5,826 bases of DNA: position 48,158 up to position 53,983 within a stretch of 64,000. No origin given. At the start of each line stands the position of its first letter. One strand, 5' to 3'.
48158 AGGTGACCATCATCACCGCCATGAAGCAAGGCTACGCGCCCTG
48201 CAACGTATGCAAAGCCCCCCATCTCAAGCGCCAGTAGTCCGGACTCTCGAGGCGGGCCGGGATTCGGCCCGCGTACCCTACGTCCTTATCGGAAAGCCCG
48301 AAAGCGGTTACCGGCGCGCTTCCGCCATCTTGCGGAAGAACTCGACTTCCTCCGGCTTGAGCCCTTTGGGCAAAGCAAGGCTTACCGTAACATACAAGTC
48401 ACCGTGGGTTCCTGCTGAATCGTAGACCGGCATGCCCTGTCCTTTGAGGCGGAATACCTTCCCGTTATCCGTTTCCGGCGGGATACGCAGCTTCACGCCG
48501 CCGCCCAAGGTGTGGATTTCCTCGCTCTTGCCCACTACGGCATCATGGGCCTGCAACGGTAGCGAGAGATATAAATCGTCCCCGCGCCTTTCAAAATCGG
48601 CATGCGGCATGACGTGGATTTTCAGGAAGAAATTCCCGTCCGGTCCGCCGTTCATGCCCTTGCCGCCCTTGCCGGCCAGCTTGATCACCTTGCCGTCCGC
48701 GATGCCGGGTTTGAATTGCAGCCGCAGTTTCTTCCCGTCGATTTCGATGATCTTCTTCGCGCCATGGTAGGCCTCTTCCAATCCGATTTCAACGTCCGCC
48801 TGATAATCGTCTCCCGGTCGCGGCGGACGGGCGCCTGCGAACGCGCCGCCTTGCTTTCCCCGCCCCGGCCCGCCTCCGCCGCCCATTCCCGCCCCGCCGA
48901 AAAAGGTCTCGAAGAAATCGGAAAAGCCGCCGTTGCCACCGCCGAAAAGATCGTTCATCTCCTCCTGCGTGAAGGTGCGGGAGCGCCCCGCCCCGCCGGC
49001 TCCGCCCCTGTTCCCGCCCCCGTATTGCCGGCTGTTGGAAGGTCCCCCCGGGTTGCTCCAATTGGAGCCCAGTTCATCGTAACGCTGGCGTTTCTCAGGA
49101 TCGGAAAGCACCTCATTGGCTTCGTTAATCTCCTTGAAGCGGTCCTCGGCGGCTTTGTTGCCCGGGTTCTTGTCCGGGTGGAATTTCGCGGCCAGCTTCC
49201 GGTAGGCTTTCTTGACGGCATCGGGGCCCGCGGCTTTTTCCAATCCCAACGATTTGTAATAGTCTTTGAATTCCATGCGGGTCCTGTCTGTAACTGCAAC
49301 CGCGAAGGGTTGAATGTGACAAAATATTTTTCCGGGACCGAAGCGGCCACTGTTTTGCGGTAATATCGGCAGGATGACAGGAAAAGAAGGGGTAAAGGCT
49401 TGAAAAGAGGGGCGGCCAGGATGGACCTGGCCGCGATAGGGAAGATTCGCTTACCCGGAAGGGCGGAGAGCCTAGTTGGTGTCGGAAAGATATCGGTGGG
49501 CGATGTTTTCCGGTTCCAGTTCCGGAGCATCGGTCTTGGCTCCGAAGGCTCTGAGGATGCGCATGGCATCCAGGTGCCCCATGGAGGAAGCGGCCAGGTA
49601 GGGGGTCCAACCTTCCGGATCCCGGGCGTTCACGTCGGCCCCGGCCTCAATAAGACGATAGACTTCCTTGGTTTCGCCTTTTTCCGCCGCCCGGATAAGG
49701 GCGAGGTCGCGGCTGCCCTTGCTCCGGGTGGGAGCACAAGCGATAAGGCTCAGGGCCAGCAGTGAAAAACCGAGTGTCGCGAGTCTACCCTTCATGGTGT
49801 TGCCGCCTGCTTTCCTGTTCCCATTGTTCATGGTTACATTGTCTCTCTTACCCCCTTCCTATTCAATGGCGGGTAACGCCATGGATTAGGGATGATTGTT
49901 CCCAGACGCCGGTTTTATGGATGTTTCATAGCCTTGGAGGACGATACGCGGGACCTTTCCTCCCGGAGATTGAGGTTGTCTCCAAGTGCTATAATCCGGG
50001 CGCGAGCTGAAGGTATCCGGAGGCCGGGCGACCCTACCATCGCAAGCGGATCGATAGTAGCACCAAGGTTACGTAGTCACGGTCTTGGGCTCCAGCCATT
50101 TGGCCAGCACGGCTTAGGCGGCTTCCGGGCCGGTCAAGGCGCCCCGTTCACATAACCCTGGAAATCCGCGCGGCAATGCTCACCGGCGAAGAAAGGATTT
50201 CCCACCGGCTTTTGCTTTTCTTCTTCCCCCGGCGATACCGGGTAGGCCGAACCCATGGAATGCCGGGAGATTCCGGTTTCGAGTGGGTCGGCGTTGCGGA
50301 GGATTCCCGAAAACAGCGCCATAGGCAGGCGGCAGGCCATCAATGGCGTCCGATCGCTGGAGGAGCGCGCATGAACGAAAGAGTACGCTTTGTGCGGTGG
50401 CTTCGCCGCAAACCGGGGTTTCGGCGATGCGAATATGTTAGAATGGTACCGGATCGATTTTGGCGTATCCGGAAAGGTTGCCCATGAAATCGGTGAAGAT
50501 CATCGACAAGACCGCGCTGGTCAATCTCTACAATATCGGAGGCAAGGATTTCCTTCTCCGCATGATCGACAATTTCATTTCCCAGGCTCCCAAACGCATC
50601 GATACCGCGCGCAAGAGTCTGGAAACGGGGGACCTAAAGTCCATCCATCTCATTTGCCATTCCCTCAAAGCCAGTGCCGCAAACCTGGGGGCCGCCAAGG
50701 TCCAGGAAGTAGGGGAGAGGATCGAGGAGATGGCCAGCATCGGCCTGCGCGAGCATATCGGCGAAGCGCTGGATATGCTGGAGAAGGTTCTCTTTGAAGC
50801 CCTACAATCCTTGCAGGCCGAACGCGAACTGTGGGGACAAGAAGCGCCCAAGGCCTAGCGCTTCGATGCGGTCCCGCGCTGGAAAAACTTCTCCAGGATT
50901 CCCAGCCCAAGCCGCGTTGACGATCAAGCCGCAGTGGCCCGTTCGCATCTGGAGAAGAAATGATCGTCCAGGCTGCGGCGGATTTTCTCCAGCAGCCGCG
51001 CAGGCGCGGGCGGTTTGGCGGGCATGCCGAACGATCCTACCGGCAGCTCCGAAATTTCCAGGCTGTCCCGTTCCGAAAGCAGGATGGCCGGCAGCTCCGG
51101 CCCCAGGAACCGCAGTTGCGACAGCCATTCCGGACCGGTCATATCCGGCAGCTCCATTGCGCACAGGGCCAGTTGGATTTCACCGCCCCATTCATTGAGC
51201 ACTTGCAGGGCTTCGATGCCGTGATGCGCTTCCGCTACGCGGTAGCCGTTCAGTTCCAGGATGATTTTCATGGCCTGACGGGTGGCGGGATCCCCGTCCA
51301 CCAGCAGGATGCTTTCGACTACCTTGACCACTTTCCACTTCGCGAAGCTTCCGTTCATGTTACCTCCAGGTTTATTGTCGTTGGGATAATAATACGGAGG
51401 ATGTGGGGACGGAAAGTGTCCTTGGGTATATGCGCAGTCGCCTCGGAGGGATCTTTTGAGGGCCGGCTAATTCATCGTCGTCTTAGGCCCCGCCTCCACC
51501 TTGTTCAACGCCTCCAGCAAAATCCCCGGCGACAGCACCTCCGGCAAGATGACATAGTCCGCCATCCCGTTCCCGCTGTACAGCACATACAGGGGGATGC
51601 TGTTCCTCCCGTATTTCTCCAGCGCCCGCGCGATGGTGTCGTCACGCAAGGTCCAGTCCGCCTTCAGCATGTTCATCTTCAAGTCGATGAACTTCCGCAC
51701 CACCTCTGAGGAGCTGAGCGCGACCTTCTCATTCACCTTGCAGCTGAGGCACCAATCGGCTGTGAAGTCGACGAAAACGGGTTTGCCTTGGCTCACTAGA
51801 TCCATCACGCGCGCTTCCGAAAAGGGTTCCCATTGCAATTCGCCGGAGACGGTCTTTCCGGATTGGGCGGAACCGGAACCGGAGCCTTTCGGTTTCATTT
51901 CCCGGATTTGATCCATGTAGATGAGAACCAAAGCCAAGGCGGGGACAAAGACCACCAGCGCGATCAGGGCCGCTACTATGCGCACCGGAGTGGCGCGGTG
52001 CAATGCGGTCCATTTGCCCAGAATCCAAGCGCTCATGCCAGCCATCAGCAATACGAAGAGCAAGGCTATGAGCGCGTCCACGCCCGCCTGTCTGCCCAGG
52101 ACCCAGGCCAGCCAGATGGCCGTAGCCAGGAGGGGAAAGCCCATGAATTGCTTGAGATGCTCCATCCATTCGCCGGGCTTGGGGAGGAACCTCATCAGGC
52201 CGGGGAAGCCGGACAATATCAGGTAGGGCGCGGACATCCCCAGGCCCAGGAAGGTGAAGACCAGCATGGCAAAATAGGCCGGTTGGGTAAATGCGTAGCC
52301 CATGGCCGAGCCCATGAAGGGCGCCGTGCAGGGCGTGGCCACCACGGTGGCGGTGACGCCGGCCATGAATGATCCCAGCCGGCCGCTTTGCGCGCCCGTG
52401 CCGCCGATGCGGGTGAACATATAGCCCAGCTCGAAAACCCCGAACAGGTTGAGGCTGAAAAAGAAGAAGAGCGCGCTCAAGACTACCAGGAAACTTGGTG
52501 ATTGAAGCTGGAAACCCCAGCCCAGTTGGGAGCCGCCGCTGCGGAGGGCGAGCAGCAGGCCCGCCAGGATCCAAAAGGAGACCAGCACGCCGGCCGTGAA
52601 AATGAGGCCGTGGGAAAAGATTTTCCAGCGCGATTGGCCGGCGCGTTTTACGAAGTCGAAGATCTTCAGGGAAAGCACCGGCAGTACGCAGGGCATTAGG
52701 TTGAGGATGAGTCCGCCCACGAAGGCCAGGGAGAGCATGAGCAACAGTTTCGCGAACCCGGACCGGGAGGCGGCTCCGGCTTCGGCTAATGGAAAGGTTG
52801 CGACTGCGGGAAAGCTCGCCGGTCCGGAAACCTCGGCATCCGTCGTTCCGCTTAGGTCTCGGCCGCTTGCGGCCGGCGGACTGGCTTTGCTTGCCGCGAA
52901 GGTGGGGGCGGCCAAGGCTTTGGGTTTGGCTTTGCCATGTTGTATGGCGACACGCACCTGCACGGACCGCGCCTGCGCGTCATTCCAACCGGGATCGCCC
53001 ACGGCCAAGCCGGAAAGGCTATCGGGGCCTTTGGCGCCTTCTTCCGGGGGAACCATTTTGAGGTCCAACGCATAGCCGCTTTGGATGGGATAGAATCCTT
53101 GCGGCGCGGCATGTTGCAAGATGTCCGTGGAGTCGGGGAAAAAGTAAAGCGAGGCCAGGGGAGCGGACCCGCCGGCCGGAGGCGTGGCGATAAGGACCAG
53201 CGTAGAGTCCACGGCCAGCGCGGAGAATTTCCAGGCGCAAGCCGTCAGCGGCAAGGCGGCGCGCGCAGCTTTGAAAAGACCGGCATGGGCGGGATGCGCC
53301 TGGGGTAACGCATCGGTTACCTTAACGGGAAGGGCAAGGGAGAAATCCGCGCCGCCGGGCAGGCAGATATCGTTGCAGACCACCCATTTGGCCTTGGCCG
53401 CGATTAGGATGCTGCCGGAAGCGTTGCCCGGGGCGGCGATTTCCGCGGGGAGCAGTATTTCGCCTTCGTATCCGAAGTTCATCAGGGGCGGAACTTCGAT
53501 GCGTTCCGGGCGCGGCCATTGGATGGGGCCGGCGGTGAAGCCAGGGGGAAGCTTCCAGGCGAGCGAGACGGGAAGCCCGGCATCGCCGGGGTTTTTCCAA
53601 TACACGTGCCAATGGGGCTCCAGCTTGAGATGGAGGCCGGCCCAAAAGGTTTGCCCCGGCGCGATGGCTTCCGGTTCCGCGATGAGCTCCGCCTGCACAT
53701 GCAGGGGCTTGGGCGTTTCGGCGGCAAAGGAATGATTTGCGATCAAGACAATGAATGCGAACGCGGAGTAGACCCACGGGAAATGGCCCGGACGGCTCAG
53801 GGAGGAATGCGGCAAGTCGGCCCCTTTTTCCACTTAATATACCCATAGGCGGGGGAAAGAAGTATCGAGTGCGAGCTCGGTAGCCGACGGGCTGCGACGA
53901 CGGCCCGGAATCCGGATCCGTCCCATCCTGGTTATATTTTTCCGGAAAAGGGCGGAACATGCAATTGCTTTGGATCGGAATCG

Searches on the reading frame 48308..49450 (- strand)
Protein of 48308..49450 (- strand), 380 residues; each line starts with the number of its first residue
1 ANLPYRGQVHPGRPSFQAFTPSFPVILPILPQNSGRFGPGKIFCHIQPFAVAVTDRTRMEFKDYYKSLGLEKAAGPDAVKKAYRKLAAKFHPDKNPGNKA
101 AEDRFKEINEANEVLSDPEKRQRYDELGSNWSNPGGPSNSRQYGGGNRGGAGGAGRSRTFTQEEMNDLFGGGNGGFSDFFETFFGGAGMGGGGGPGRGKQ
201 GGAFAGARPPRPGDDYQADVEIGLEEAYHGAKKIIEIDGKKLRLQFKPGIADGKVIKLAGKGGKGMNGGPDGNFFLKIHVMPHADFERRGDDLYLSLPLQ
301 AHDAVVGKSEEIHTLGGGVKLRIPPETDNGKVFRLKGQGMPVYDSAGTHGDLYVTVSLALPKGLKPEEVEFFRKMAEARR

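Call 10: search_protein_families(library=pfam, proteins=[window:48308-49450:-], max_evalue=0.001)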
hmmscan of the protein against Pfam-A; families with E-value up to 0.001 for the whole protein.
window:48308-49450:- (380 aa): 2 families
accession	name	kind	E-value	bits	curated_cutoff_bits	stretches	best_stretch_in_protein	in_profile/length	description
PF01556.23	DnaJ_C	-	6.8e-39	133.8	26.6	1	217-361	2-152/152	DnaJ C terminal domain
PF00226.36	DnaJ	-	4.6e-26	91.1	27.8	1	63-125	1-63/63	DnaJ domain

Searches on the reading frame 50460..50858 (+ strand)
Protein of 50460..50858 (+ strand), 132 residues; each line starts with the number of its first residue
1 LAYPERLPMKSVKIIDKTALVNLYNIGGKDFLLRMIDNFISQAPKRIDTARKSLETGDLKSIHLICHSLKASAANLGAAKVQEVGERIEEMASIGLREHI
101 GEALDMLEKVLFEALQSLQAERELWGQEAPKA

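Call 79: search_protein_families(library=pfam, proteins=[window:50460-50858:+], max_evalue=0.001)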
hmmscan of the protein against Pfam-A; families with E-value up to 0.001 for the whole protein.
window:50460-50858:+ (132 aa): 1 family
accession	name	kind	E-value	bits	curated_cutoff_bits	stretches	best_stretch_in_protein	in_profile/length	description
PF01627.28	Hpt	-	7.6e-11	42.5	24.6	1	34-110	1-73/84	Hpt domain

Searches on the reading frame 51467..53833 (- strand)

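Call 10: search_protein_families(library=pfam, proteins=[window:51467-53833:-], max_evalue=0.001)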
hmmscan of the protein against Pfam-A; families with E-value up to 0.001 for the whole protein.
window:51467-53833:- (788 aa): 5 families
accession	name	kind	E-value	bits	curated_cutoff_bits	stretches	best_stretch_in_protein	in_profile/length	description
PF11412.14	DsbD_N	-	1.6e-21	77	25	1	47-166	1-116/119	Thiol:disulfide interchange protein DsbD, N-terminal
PF02683.22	DsbD_TM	-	9.7e-21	74.5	27.1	1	364-576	2-215/219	Cytochrome C biogenesis protein transmembrane domain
PF13899.12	Thioredoxin_7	-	1.8e-15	57.2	27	1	668-752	2-81/83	Thioredoxin-like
PF13098.12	Thioredoxin_2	-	0.00048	20.9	27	1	681-755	3-85/104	Thioredoxin-like domain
PF00085.26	Thioredoxin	-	0.00065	20.1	23.5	0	680-734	14-65/103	Thioredoxin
